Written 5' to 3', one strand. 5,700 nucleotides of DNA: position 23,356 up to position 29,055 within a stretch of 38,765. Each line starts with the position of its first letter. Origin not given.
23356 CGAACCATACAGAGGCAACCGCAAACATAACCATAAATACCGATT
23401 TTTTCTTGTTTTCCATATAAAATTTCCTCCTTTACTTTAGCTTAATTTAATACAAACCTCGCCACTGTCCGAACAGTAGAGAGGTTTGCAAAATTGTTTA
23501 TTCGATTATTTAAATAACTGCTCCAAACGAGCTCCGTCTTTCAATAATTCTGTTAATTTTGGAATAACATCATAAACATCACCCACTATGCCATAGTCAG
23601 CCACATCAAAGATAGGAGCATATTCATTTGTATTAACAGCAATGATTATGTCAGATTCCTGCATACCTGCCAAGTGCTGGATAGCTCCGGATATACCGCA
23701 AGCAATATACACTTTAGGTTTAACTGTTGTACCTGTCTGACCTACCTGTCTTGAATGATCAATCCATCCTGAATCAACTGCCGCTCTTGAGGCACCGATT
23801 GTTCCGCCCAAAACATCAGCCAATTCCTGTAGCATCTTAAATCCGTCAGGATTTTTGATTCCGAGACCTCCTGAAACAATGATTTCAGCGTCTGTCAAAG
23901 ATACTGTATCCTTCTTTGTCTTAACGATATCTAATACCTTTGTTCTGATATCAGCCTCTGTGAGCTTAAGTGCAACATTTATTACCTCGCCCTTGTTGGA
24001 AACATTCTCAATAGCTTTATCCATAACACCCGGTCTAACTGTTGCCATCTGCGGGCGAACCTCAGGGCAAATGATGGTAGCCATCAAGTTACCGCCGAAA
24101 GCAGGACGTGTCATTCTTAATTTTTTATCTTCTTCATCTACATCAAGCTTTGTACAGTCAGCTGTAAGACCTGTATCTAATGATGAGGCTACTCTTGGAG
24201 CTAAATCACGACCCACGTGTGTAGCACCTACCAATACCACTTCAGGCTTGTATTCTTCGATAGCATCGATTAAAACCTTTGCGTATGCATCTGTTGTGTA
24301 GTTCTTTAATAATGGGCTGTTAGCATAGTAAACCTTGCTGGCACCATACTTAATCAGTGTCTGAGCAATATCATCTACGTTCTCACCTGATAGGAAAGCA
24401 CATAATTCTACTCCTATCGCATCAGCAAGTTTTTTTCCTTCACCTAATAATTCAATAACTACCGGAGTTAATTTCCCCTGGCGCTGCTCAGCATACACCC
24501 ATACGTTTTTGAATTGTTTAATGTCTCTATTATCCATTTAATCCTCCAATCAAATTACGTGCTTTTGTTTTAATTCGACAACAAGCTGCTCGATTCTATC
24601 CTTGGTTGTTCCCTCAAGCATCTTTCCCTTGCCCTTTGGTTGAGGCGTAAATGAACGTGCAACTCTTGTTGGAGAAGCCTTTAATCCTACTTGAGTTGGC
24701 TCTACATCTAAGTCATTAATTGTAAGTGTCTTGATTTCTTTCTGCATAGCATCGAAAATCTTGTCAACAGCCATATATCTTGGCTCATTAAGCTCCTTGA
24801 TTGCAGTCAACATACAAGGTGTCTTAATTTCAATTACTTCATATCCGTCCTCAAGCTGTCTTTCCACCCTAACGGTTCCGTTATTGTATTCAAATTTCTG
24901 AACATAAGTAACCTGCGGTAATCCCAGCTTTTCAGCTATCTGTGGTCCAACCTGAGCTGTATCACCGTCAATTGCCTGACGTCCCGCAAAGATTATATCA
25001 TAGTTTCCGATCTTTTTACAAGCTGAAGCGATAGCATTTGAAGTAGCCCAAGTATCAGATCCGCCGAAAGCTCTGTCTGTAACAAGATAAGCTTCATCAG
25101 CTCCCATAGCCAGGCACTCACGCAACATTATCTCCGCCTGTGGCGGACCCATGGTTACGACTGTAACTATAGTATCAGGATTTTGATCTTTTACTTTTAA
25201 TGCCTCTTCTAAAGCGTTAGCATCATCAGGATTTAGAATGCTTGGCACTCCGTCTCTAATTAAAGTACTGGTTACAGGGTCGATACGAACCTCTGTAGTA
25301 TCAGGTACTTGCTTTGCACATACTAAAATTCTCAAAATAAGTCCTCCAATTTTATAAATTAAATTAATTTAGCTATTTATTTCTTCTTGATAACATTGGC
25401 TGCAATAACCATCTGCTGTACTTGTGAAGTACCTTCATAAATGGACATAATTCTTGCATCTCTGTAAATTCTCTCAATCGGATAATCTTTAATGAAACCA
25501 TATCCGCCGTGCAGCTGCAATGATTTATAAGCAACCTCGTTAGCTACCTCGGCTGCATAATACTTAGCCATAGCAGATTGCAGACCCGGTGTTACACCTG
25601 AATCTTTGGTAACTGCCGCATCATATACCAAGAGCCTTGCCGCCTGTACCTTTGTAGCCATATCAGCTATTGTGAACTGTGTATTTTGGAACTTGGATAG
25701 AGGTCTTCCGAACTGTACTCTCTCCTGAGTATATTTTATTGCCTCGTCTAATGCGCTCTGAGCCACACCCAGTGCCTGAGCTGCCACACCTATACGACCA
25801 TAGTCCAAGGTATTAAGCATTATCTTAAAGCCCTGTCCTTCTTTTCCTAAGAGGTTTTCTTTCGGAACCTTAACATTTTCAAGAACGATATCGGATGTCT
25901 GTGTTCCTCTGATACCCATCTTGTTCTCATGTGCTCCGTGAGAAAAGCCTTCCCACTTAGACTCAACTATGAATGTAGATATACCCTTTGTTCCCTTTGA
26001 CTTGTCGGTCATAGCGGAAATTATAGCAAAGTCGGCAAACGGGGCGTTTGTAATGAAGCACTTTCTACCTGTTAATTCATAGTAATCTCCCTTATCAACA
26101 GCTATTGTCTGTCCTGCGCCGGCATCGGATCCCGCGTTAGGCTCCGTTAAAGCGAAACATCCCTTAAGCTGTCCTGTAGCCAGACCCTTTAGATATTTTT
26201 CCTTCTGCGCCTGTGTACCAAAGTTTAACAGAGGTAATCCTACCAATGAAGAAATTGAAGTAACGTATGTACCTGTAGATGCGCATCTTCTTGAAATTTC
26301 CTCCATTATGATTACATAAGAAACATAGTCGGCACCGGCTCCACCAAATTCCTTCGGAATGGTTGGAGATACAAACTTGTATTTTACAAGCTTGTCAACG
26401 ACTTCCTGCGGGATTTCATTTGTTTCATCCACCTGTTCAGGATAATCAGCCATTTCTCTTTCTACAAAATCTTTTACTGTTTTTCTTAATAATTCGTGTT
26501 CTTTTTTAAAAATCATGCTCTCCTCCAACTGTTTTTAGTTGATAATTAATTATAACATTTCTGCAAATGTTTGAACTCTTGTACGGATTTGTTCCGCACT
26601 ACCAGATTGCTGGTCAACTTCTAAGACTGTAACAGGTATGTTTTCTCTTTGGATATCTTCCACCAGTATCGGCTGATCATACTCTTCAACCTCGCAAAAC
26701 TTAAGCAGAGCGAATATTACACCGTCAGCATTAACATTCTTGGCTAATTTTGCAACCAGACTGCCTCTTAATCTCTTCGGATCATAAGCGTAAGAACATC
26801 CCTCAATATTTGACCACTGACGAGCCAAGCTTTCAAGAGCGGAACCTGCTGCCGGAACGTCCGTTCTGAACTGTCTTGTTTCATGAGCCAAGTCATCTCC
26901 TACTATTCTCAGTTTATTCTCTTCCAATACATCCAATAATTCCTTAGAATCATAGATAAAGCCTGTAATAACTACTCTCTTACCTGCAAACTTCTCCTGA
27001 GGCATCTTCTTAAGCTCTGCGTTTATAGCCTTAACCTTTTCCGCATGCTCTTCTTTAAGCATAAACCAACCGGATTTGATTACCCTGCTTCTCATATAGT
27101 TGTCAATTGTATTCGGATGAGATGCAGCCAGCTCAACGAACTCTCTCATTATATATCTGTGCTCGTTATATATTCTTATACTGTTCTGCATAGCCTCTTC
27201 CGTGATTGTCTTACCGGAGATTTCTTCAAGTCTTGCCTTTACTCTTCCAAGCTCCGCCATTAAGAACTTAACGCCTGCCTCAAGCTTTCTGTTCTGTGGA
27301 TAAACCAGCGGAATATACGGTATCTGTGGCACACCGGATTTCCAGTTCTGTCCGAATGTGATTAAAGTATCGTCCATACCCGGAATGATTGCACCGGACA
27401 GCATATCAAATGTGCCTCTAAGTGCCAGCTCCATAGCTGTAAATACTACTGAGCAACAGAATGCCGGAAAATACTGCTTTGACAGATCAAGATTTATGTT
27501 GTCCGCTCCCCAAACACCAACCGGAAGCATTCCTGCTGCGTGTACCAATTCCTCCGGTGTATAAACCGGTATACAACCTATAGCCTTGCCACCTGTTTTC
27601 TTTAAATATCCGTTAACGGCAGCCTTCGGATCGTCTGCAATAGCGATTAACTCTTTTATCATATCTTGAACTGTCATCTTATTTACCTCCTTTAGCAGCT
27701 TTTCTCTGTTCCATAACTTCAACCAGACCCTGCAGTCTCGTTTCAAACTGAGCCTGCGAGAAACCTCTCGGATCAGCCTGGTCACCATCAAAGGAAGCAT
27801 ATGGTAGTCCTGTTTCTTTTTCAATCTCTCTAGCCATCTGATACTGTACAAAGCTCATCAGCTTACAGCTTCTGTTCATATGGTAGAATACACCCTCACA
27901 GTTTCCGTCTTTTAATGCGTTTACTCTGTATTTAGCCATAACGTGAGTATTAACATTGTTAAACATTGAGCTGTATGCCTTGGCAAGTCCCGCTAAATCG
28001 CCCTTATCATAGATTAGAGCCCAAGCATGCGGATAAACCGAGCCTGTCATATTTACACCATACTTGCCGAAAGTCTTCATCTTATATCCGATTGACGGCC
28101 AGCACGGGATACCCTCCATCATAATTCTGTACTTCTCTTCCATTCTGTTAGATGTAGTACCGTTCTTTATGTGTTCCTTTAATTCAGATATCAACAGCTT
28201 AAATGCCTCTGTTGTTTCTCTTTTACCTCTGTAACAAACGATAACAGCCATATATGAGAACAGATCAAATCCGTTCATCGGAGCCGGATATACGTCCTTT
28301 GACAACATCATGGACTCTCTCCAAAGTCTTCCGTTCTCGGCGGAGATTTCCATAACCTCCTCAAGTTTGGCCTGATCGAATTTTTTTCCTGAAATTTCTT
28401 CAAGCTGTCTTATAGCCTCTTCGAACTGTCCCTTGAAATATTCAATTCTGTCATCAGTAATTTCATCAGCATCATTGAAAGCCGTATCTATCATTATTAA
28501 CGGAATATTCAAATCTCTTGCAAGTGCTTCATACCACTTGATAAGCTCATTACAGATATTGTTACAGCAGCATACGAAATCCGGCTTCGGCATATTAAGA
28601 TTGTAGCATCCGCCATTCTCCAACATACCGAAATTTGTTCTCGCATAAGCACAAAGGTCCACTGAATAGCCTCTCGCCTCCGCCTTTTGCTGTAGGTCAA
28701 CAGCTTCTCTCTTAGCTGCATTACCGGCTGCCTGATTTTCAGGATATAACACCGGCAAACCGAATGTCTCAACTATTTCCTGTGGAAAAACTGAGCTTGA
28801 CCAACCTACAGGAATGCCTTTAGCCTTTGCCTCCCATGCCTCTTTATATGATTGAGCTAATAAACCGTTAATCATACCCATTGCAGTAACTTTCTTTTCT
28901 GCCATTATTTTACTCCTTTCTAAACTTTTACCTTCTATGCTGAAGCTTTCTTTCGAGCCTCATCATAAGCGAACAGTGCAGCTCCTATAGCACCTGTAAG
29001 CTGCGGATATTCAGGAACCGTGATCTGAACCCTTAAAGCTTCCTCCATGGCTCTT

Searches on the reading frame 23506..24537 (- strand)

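Call 27: search_protein_families(library=pfam, proteins=[window:23506-24537:-], max_evalue=0.00001)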
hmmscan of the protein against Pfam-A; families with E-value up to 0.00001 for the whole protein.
window:23506-24537:- (343 aa): 2 families
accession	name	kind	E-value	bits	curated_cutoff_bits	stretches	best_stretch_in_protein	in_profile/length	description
PF01012.27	ETF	-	6.7e-52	176.4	26.7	1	12-190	1-178/181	Electron transfer flavoprotein domain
PF00766.25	ETF_alpha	-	2.6e-38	130.3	27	1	214-293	2-81/81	Electron transfer flavoprotein FAD-binding domain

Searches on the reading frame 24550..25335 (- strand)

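Call 27: search_protein_families(library=pfam, proteins=[window:24550-25335:-], max_evalue=0.00001)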
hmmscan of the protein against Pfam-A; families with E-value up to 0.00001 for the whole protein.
window:24550-25335:- (261 aa): 1 family
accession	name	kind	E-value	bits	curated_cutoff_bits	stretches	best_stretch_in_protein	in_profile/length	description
PF01012.27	ETF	-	1.7e-48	165.3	26.7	1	24-208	3-180/181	Electron transfer flavoprotein domain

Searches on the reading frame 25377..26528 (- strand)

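Call 27: search_protein_families(library=pfam, proteins=[window:25377-26528:-], max_evalue=0.00001)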
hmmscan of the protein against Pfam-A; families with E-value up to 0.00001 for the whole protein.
window:25377-26528:- (383 aa): 4 families
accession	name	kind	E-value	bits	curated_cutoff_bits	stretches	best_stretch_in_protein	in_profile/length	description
PF00441.29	Acyl-CoA_dh_1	-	1.8e-52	177.9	22.4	1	231-379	1-149/150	Acyl-CoA dehydrogenase, C-terminal domain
PF02771.21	Acyl-CoA_dh_N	-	7.3e-34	117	22.9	1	9-120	2-113/113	Acyl-CoA dehydrogenase, N-terminal domain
PF08028.16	Acyl-CoA_dh_2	-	5.2e-27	95.2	22.7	1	246-368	1-133/134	Acyl-CoA dehydrogenase, C-terminal domain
PF02770.24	Acyl-CoA_dh_M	-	3.3e-25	88.5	33.3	1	124-219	1-97/97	Acyl-CoA dehydrogenase, middle domain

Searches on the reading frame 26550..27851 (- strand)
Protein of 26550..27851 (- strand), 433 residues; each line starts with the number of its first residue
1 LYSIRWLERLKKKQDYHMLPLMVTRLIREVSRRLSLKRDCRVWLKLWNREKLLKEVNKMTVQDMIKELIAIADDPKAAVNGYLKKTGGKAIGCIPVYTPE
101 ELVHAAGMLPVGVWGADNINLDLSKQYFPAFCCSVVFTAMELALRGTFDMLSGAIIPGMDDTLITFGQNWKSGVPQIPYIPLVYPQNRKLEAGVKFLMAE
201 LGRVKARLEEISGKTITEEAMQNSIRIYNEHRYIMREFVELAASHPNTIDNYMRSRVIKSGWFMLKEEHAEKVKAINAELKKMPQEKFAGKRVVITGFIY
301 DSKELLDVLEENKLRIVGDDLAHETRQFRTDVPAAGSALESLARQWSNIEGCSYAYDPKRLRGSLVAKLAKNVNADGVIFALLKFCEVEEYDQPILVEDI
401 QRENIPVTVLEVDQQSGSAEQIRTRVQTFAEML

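Call 27: search_protein_families(library=pfam, proteins=[window:26550-27851:-], max_evalue=0.00001)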
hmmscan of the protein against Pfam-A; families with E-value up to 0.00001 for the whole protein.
window:26550-27851:- (433 aa): 1 family
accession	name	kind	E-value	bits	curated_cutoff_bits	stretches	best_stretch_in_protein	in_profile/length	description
PF06050.19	HGD-D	-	3.8e-84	283.6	28.4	1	96-433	2-342/342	2-hydroxyglutaryl-CoA dehydratase, D-component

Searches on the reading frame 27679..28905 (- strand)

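Call 27: search_protein_families(library=pfam, proteins=[window:27679-28905:-], max_evalue=0.00001)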
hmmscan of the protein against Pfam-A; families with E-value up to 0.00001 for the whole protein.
window:27679-28905:- (408 aa): 1 family
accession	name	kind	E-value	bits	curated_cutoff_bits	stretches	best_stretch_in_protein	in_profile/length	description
PF06050.19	HGD-D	-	1.2e-69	235.9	28.4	1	38-398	2-342/342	2-hydroxyglutaryl-CoA dehydratase, D-component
